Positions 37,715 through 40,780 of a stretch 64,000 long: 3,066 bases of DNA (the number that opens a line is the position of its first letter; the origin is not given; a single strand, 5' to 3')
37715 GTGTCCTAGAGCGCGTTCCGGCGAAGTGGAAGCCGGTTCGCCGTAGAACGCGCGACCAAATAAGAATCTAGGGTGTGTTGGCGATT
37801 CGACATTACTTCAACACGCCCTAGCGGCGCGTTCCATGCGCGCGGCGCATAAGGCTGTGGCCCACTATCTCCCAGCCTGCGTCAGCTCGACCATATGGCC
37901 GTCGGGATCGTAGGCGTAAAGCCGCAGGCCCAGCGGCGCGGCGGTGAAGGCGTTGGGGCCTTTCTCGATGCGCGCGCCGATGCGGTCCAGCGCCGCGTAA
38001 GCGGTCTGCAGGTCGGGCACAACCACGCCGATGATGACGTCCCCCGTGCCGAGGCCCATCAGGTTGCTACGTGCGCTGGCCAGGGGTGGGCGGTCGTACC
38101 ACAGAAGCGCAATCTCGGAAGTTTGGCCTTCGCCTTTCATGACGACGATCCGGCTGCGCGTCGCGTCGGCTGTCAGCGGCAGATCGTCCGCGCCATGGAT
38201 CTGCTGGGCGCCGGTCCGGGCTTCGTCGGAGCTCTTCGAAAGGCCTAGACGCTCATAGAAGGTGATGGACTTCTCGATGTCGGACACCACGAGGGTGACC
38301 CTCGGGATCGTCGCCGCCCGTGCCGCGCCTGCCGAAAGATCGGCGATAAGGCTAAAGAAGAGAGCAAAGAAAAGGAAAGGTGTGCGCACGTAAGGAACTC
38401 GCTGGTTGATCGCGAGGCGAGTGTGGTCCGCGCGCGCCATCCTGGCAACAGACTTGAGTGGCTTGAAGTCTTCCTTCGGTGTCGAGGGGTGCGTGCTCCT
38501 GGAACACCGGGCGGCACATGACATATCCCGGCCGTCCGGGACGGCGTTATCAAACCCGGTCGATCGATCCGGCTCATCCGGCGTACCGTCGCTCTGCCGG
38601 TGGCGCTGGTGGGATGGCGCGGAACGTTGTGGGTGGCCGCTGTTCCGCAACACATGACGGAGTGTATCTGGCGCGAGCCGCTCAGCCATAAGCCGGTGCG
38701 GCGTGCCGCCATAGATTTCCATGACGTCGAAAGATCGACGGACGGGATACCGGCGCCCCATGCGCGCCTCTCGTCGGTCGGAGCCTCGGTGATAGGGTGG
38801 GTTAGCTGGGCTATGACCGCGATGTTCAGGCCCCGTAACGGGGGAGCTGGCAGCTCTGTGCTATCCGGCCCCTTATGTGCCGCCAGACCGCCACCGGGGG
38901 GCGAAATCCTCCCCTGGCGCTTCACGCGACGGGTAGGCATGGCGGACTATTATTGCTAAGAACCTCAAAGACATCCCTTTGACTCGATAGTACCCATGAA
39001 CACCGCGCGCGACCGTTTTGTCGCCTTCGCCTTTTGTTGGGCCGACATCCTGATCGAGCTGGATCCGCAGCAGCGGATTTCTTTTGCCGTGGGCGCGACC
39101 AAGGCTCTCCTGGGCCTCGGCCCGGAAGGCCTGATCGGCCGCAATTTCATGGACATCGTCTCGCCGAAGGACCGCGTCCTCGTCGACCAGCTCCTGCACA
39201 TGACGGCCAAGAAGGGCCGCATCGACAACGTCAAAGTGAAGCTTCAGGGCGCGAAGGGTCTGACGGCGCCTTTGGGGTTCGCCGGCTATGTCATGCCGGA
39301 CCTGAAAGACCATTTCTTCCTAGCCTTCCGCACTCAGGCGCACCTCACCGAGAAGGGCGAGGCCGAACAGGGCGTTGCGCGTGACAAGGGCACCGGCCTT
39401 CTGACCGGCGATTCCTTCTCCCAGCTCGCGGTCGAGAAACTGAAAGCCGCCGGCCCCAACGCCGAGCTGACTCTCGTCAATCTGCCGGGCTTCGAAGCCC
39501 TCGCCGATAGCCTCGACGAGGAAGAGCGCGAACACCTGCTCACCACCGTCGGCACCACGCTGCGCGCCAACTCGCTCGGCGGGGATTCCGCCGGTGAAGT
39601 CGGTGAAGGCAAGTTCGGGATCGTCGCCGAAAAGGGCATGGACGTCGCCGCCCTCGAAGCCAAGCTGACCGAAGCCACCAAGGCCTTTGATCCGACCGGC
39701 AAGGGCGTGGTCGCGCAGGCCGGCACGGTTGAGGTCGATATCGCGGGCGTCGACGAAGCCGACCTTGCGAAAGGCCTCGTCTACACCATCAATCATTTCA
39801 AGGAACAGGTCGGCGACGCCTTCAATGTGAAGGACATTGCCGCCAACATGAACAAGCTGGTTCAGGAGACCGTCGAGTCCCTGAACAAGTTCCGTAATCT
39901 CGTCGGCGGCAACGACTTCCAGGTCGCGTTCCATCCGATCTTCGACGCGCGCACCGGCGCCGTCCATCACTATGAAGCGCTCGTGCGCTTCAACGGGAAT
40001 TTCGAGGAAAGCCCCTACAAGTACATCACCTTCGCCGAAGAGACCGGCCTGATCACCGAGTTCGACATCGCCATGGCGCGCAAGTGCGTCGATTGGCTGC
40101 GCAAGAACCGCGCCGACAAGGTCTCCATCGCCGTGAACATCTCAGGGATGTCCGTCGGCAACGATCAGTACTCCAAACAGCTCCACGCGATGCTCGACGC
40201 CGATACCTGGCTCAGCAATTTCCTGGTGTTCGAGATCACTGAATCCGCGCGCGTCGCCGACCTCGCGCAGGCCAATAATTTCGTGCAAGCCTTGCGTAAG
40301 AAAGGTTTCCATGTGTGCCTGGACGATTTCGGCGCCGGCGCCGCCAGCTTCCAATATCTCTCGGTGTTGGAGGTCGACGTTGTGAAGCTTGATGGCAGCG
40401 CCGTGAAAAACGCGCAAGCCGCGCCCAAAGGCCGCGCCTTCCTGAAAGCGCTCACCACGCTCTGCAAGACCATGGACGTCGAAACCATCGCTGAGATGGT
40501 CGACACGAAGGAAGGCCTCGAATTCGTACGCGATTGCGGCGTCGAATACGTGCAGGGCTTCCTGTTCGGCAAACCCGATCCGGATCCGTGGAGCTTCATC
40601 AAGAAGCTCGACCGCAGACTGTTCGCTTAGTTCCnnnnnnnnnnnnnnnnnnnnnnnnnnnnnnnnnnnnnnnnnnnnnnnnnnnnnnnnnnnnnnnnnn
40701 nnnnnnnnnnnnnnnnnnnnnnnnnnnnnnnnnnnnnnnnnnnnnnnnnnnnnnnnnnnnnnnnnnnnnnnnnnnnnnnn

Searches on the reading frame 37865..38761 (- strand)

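Call 42: search_protein_families(library=pfam, proteins=[window:37865-38761:-], max_evalue=0.01)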
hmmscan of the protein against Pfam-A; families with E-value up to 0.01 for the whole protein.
window:37865-38761:- (298 aa): 3 families
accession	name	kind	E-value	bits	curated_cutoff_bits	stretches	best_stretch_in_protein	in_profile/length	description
PF00903.31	Glyoxalase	-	2.6e-10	41.2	20.6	1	152-293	2-121/121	Glyoxalase/Bleomycin resistance protein/Dioxygenase superfamily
PF22677.2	Ble-like_N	-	0.003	17.7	24.5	1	155-174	5-25/41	Bleomycin resistance protein-like N-terminal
PF13669.12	Glyoxalase_4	-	0.009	16.7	27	0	155-271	3-100/109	Glyoxalase/Bleomycin resistance protein/Dioxygenase superfamily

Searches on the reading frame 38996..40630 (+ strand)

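Call 16: search_protein_families(library=ncbifam, proteins=[window:38996-40630:+], max_evalue=0.001)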
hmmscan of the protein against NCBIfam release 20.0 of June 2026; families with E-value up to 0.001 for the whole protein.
window:38996-40630:+ (544 aa): 16 families
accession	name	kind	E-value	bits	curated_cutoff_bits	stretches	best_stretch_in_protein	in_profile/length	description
NF007474.0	PRK10060.1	equivalog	2.1e-38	132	782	1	269-529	385-646/663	cyclic di-GMP phosphodiesterase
NF045675.1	PhdiestaseDibA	equivalog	3.9e-38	131.2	980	1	145-529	224-617/623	phosphodiesterase DibA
NF052458.1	PhdiestGepA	equivalog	3.5e-36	124.7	1200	1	155-529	450-833/840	phosphodiesterase GepA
NF008807.1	PRK11829.1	equivalog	2e-35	122.1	733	1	295-527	416-652/670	biofilm formation regulator HmsP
NF053781.1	cdiGMPphdstlr2612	equivalog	2.6e-35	121.5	1600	1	5-529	714-1257/1268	Tlr1612 family c-di-GMP phosphodiesterase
NF008467.0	PRK11359.1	equivalog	2.8e-32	111.6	857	1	251-527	503-782/800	oxygen-sensing cyclic-di-GMP phosphodiesterase DosP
NF007839.0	PRK10551.1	equivalog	2.7e-29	102.1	461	1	306-527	275-500/518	cyclic di-GMP phosphodiesterase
NF045673.1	c-di-GMPRcptLapD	equivalog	7.3e-29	100.6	1020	1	111-529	222-646/647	cyclic di-GMP receptor LapD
NF052265.1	EAL_dom_RimA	equivalog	2.5e-26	92.4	430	1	306-528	15-234/248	S6 modification regulatory phosphodiesterase RimA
NF007298.0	PRK09776.1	equivalog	2.3e-25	88.7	1135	1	339-529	907-1098/1111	diguanylate cyclase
NF008281.1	PRK11059.1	equivalog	2.8e-23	82.1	663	1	318-527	419-629/633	RNase E specificity factor CsrD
NF052596.1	RR_EAL_PvrR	equivalog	2.5e-21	75.8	580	1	295-526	143-378/398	response regulator cyclic di-GMP phosphodiesterase PvrR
NF051880.1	FlagAsmCDGMPTipF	equivalog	1.1e-15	57.4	600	1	268-527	122-393/421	flagella assembly cyclic-di-GMP phosphodiesterase TipF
NF051476.1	CDiGphdiTpdA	equivalog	3.5e-14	52.5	1000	1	302-524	354-567/570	cyclic di-GMP phosphodiesterase TpdA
NF008617.0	PRK11596.1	equivalog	4.1e-13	49.2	190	1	367-529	91-244/255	cyclic-guanylate-specific phosphodiesterase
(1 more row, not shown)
